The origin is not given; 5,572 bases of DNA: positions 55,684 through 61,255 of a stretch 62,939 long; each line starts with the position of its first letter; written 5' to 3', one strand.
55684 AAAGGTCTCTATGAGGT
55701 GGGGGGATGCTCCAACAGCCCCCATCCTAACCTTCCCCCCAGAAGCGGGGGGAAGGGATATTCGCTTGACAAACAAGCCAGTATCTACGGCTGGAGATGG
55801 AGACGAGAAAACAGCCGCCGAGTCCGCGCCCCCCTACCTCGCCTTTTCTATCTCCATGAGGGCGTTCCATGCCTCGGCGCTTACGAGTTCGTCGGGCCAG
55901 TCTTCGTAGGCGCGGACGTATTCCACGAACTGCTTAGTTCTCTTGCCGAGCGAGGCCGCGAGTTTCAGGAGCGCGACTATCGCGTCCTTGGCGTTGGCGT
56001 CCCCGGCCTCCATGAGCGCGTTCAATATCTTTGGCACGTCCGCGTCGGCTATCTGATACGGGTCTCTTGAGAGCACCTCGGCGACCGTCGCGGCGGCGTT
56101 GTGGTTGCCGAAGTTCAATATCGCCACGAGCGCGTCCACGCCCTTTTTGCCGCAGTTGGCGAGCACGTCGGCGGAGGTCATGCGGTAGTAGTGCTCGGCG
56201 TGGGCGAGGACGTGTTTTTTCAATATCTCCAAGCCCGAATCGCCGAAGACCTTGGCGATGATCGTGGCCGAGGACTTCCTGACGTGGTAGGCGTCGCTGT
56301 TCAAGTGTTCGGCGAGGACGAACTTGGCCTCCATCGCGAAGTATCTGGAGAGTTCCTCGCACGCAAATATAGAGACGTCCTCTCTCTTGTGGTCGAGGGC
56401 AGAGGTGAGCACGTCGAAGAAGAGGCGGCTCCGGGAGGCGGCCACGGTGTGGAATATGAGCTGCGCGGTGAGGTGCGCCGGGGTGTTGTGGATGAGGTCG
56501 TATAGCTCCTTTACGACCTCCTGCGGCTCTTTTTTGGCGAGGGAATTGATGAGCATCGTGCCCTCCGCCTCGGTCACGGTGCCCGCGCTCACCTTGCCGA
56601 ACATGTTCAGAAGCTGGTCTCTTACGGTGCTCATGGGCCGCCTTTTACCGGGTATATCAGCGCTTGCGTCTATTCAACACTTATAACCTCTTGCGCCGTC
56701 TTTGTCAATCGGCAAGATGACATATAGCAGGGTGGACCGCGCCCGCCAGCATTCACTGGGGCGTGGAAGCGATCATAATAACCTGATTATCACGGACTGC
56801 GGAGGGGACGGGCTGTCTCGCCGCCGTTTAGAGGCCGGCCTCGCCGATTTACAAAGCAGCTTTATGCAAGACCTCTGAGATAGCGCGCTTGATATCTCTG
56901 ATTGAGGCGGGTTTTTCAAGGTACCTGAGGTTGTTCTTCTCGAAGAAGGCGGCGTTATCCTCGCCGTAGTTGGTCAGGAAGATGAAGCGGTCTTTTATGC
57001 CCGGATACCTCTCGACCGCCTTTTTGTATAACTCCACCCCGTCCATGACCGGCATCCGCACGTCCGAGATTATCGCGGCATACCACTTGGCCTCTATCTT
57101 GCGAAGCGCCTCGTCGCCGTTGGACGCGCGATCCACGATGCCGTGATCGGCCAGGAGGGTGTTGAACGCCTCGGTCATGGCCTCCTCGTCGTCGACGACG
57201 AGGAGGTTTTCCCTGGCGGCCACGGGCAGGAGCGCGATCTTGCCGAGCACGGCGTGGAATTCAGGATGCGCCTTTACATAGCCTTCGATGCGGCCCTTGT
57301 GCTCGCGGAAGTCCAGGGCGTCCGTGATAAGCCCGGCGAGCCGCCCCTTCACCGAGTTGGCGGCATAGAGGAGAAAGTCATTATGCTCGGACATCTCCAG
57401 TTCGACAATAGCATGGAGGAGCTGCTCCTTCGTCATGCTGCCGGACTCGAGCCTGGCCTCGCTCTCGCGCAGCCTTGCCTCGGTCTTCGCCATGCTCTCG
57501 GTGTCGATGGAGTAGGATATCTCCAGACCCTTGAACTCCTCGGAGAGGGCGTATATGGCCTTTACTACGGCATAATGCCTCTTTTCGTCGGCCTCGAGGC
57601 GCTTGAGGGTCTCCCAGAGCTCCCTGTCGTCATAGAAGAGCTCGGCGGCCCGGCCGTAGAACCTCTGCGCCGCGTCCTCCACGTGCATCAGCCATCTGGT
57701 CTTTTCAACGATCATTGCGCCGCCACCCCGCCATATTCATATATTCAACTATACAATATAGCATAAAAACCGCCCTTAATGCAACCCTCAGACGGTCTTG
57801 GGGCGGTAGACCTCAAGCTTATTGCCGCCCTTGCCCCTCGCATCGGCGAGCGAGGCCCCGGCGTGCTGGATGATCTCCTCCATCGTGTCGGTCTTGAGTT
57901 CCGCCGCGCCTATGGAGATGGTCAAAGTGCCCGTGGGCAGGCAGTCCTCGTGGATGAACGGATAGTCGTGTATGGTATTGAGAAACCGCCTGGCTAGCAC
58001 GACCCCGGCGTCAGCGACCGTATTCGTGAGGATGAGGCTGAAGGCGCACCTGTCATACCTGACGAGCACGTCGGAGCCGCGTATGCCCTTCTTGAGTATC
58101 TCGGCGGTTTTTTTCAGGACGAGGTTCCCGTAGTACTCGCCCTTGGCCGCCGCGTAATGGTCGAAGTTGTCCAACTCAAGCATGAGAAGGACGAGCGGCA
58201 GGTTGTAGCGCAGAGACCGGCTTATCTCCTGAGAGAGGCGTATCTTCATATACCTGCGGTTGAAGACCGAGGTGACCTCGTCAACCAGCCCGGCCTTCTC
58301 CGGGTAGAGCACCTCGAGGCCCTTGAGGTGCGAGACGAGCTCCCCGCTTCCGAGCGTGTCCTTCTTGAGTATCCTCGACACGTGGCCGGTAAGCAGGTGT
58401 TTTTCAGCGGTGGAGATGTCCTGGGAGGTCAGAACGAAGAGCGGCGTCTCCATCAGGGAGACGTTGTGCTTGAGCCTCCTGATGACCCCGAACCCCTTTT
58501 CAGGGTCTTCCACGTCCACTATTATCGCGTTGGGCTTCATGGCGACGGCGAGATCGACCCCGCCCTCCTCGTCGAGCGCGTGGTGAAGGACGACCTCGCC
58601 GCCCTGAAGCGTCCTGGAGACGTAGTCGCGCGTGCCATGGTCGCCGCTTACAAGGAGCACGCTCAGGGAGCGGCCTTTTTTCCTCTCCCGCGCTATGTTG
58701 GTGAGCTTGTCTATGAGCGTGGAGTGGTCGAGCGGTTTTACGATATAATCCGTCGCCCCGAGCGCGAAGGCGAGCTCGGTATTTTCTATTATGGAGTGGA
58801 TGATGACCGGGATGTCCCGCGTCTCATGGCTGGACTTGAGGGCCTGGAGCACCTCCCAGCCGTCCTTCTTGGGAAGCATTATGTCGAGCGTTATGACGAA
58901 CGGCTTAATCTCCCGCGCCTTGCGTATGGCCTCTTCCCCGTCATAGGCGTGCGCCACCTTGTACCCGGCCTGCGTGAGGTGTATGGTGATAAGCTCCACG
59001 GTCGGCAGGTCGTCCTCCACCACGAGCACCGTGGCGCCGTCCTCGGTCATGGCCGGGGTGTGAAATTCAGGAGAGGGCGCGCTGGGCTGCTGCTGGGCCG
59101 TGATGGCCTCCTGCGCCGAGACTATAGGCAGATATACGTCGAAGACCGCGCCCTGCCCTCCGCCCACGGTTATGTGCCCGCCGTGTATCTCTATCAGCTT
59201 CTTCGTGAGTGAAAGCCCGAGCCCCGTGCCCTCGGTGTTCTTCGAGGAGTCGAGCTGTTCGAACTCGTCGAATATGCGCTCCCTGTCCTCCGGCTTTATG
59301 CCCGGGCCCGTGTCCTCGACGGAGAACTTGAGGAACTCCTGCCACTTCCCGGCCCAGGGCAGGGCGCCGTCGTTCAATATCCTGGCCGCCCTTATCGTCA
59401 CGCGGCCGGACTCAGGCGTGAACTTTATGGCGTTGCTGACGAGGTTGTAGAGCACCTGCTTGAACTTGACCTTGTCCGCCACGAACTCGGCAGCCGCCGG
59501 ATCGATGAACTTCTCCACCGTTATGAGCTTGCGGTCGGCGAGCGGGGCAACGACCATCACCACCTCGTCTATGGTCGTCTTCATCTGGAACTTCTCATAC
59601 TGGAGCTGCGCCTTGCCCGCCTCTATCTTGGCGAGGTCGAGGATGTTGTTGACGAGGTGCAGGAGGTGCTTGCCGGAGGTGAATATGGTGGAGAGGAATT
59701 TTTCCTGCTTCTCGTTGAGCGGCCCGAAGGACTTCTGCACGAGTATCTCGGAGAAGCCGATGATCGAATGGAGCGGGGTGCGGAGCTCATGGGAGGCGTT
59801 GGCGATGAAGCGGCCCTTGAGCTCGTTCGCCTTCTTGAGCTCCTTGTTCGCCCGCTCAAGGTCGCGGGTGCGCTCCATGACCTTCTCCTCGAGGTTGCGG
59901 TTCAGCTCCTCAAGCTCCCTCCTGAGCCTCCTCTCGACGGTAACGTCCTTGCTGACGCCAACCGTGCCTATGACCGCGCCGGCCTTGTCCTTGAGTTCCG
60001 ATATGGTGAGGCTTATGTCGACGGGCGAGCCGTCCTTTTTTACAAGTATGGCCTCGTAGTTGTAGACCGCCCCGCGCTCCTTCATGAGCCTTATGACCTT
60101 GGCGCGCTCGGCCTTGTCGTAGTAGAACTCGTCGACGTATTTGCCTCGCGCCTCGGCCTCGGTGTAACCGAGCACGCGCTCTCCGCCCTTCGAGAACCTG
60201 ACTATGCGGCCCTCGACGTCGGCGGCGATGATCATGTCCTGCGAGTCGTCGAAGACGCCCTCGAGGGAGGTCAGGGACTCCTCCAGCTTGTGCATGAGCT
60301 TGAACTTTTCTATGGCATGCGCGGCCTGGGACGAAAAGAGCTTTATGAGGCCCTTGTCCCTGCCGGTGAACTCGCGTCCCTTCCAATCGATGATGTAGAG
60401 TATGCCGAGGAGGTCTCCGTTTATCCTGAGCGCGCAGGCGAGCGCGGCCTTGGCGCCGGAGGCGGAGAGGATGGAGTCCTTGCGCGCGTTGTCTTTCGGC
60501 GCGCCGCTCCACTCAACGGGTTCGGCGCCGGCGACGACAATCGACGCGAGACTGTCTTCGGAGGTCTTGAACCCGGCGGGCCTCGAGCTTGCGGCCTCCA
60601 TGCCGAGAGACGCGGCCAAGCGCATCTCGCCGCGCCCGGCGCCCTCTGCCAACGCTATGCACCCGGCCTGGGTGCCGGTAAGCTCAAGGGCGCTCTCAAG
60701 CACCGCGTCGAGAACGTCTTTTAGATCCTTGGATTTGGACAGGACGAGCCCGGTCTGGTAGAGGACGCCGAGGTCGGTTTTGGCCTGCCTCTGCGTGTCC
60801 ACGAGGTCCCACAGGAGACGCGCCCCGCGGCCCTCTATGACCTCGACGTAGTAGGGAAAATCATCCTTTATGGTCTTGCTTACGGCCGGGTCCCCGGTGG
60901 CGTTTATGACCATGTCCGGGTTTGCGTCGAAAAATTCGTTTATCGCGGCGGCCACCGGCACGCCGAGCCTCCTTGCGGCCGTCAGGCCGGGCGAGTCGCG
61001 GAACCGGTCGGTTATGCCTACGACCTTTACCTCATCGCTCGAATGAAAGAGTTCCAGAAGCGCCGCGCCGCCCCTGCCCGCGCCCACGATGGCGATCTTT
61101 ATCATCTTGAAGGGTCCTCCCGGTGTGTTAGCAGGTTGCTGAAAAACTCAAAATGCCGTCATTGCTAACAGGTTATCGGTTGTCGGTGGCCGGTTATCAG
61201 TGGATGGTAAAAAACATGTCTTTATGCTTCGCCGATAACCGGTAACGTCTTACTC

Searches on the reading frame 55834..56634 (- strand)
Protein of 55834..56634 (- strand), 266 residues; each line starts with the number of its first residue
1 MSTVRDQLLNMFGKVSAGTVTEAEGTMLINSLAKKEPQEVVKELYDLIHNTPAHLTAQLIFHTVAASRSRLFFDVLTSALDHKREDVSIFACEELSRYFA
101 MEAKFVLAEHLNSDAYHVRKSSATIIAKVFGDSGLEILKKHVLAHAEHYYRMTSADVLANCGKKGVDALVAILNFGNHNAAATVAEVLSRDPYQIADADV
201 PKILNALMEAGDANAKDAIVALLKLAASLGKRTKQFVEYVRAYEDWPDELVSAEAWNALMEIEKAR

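Call 37: search_protein_families(library=pfam, proteins=[window:55834-56634:-], max_evalue=0.001)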
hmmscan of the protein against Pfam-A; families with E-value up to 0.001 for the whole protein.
window:55834-56634:- (266 aa): 1 family
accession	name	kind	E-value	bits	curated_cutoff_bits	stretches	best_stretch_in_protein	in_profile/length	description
PF13646.12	HEAT_2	-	1.9e-09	38.1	27.7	0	74-159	2-88/88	HEAT repeats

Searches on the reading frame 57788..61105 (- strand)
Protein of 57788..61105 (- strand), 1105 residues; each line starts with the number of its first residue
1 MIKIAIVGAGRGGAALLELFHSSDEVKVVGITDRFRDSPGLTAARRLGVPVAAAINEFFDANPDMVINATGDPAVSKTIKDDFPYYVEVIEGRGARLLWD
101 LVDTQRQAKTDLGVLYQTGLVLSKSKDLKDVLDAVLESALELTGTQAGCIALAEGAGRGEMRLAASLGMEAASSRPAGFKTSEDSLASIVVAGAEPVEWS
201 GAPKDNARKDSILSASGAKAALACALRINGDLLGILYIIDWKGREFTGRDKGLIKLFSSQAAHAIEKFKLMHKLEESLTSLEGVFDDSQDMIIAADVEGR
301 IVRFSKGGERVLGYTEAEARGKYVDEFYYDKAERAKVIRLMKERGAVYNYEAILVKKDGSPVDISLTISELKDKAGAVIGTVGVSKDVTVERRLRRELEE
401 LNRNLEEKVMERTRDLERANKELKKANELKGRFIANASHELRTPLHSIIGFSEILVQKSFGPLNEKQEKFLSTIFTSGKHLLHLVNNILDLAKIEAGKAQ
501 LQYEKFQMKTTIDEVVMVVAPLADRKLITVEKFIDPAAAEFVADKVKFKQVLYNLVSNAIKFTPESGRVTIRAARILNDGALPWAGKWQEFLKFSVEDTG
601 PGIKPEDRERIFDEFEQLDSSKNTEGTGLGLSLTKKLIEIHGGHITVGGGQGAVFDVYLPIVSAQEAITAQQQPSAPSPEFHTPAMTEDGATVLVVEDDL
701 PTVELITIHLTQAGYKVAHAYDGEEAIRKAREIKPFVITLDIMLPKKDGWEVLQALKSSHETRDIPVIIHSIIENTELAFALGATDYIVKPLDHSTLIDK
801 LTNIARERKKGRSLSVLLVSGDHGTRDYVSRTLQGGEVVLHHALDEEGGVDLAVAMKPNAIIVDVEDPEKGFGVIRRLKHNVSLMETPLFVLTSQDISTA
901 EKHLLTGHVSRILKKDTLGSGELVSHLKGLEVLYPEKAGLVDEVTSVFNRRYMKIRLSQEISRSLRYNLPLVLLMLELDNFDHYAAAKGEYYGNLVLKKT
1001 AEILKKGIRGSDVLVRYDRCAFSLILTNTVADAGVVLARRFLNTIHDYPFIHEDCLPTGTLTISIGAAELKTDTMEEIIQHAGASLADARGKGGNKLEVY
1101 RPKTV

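Call 37: search_protein_families(library=pfam, proteins=[window:57788-61105:-], max_evalue=0.001)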
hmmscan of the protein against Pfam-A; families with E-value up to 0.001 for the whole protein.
window:57788-61105:- (1105 aa): 12 families
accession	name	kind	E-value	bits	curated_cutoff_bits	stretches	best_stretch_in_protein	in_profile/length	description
PF02518.31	HATPase_c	-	3.1e-26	92.4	26.4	1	544-661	2-109/111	Histidine kinase-, DNA gyrase B-, and HSP90-like ATPase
PF00990.26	GGDEF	-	8.8e-25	87.8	23.8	1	941-1096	3-161/161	Diguanylate cyclase, GGDEF domain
PF00072.30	Response_reg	-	1.3e-23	83.8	30.2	1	693-801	1-110/111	Response regulator receiver domain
PF00512.31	HisKA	-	1.8e-22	79.6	26.9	1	430-497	2-66/66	His Kinase A (phospho-acceptor) domain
PF13426.13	PAS_9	-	2.1e-13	50.8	27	1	291-389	3-102/103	PAS domain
PF13185.12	GAF_2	-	3.3e-12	47.2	28.6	1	126-266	2-136/136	GAF domain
PF01590.32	GAF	-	3.5e-09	37.7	22.4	1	127-265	1-133/133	GAF domain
PF08448.16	PAS_4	-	8.1e-09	36.1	23.1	1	285-393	1-110/110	PAS fold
PF00989.32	PAS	-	3.2e-08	34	22.6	1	282-388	4-113/113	PAS fold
PF13492.12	GAF_3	-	4.2e-06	27.6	27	1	127-266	1-128/129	GAF domain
PF01113.26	DapB_N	-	7.3e-06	26.5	25.6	1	2-80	1-85/124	Dihydrodipicolinate reductase, N-terminus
PF08447.18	PAS_3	-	0.00054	20.6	25.6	0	302-384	2-88/89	PAS fold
